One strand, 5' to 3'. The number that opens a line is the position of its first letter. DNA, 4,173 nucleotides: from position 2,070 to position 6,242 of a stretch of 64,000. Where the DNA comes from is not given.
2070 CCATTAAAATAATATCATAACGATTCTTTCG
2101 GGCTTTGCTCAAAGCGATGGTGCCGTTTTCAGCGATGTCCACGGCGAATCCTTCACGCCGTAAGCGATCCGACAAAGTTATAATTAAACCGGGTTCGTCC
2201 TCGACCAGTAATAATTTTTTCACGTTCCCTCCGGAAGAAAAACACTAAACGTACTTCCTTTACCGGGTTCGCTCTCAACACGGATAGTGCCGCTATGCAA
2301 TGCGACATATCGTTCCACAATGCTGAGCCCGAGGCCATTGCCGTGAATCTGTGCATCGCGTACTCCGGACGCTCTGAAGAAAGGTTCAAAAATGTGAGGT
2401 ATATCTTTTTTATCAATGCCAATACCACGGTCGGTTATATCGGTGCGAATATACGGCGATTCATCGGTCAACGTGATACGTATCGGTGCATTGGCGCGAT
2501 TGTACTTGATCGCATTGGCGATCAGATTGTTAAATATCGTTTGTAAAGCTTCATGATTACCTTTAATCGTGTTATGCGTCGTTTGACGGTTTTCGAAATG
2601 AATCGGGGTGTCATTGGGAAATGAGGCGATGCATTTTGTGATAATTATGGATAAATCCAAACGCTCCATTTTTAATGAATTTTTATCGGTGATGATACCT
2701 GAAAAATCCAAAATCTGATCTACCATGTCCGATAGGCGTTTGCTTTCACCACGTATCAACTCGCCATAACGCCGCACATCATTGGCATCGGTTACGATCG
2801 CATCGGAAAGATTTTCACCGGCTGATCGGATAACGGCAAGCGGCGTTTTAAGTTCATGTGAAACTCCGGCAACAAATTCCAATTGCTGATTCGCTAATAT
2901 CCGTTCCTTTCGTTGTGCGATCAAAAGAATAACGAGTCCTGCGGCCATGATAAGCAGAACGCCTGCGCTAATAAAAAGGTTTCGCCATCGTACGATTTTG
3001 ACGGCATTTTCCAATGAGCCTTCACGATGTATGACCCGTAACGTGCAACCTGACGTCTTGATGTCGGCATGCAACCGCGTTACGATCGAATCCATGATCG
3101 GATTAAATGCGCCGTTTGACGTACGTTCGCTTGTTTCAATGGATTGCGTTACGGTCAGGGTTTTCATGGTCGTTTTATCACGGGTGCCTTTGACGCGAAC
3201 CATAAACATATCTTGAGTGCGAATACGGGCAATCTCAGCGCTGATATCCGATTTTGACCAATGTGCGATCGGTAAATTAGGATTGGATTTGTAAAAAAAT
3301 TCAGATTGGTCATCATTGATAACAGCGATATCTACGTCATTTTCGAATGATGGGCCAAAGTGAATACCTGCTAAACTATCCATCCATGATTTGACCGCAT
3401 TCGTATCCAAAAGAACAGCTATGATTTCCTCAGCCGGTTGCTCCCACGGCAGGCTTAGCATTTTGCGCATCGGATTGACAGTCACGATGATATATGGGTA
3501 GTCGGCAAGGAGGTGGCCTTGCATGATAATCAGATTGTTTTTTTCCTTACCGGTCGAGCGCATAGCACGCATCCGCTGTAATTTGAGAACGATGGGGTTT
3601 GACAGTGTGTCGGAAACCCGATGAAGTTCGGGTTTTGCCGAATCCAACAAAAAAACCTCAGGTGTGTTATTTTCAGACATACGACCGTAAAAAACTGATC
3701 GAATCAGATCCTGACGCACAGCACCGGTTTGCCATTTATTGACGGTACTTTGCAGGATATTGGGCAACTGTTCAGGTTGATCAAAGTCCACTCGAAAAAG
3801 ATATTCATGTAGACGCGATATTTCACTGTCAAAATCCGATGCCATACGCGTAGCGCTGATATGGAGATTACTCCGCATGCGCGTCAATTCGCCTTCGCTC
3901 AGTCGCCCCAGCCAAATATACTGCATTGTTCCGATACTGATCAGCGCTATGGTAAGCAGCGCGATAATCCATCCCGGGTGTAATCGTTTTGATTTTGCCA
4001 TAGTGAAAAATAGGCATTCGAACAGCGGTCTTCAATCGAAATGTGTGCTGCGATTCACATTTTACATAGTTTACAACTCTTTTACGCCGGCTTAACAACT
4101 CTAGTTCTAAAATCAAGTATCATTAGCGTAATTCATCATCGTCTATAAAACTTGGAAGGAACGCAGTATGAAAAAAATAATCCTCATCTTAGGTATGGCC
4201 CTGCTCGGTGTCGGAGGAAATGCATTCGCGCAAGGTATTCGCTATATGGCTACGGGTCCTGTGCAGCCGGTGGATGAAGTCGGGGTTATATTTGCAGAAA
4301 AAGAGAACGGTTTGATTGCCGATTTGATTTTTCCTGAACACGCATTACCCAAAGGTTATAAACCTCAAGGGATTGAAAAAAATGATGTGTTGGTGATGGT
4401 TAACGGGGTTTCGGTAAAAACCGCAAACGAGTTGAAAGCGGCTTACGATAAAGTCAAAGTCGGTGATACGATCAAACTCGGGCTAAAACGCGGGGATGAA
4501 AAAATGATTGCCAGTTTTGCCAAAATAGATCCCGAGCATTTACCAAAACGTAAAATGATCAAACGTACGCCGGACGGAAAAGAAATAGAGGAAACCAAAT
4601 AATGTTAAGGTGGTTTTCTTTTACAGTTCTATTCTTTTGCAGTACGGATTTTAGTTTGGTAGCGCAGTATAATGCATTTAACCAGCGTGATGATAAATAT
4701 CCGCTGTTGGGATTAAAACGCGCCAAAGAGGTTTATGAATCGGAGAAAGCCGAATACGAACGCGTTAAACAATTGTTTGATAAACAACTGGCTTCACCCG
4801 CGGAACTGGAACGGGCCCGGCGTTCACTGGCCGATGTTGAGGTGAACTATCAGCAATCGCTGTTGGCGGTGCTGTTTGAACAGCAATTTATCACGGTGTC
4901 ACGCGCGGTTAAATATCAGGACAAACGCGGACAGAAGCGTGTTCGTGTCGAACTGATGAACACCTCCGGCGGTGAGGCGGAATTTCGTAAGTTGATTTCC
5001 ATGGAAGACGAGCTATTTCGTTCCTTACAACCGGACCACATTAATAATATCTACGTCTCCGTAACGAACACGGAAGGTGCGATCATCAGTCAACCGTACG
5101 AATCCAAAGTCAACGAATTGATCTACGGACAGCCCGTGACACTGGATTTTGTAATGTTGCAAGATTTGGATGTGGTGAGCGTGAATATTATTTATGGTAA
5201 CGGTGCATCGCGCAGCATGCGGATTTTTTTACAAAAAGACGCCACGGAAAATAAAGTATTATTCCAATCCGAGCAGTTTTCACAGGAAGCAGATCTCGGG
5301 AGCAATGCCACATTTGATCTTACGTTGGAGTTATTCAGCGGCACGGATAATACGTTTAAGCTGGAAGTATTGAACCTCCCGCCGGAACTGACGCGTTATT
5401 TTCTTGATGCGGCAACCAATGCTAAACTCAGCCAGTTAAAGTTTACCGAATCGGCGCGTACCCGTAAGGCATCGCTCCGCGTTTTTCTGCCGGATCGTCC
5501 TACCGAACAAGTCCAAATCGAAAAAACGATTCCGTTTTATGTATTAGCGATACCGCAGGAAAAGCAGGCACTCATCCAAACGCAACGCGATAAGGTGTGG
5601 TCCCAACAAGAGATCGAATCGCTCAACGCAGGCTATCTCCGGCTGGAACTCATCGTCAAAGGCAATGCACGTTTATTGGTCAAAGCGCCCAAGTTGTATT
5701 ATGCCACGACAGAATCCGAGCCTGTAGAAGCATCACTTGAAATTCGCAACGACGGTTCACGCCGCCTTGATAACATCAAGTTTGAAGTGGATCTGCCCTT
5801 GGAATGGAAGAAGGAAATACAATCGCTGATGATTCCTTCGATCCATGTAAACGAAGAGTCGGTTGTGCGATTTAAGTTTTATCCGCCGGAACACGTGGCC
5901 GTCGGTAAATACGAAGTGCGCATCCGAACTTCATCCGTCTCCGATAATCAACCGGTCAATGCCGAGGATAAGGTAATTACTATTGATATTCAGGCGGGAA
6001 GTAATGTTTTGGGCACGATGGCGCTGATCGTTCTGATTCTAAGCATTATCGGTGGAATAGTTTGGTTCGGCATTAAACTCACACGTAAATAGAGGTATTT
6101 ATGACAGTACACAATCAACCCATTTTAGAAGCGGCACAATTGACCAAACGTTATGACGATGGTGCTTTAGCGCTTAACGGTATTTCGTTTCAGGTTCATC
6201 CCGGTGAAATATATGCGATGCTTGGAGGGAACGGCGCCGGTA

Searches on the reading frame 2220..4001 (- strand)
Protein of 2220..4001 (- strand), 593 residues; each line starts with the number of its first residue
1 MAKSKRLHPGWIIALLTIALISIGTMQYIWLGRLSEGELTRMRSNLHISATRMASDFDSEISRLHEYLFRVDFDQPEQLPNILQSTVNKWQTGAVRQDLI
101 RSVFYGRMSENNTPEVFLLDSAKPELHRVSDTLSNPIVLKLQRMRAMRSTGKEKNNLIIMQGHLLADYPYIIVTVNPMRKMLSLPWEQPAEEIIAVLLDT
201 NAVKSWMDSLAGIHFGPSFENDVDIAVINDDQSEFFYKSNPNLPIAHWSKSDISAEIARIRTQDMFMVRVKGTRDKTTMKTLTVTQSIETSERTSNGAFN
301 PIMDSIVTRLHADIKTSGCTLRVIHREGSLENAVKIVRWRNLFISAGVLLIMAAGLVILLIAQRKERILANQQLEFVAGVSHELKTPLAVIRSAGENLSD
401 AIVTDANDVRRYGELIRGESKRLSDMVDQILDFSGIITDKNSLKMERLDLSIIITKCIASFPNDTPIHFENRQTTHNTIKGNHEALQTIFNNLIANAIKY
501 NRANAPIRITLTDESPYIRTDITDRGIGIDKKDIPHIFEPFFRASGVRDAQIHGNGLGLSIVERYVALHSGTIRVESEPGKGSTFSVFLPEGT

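Call 75: search_protein_families(library=pfam, proteins=[window:2220-4001:-], max_evalue=0.00001)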
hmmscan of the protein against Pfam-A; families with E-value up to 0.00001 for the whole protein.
window:2220-4001:- (593 aa): 2 families
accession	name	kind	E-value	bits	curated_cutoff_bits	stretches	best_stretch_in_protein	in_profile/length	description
PF02518.31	HATPase_c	-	3.7e-28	98.6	26.4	1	482-591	2-109/111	Histidine kinase-, DNA gyrase B-, and HSP90-like ATPase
PF00512.31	HisKA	-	8.2e-16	58.3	26.9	1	373-434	2-61/66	His Kinase A (phospho-acceptor) domain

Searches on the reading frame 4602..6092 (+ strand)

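Call 75: search_protein_families(library=pfam, proteins=[window:4602-6092:+], max_evalue=0.00001)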
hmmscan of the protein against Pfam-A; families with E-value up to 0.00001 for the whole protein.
window:4602-6092:+ (496 aa): 1 family
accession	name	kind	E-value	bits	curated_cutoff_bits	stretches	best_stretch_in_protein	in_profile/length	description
PF10633.15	NPCBM_assoc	-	2e-10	41.1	24.4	1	373-443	5-75/78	NPCBM-associated, NEW3 domain of alpha-galactosidase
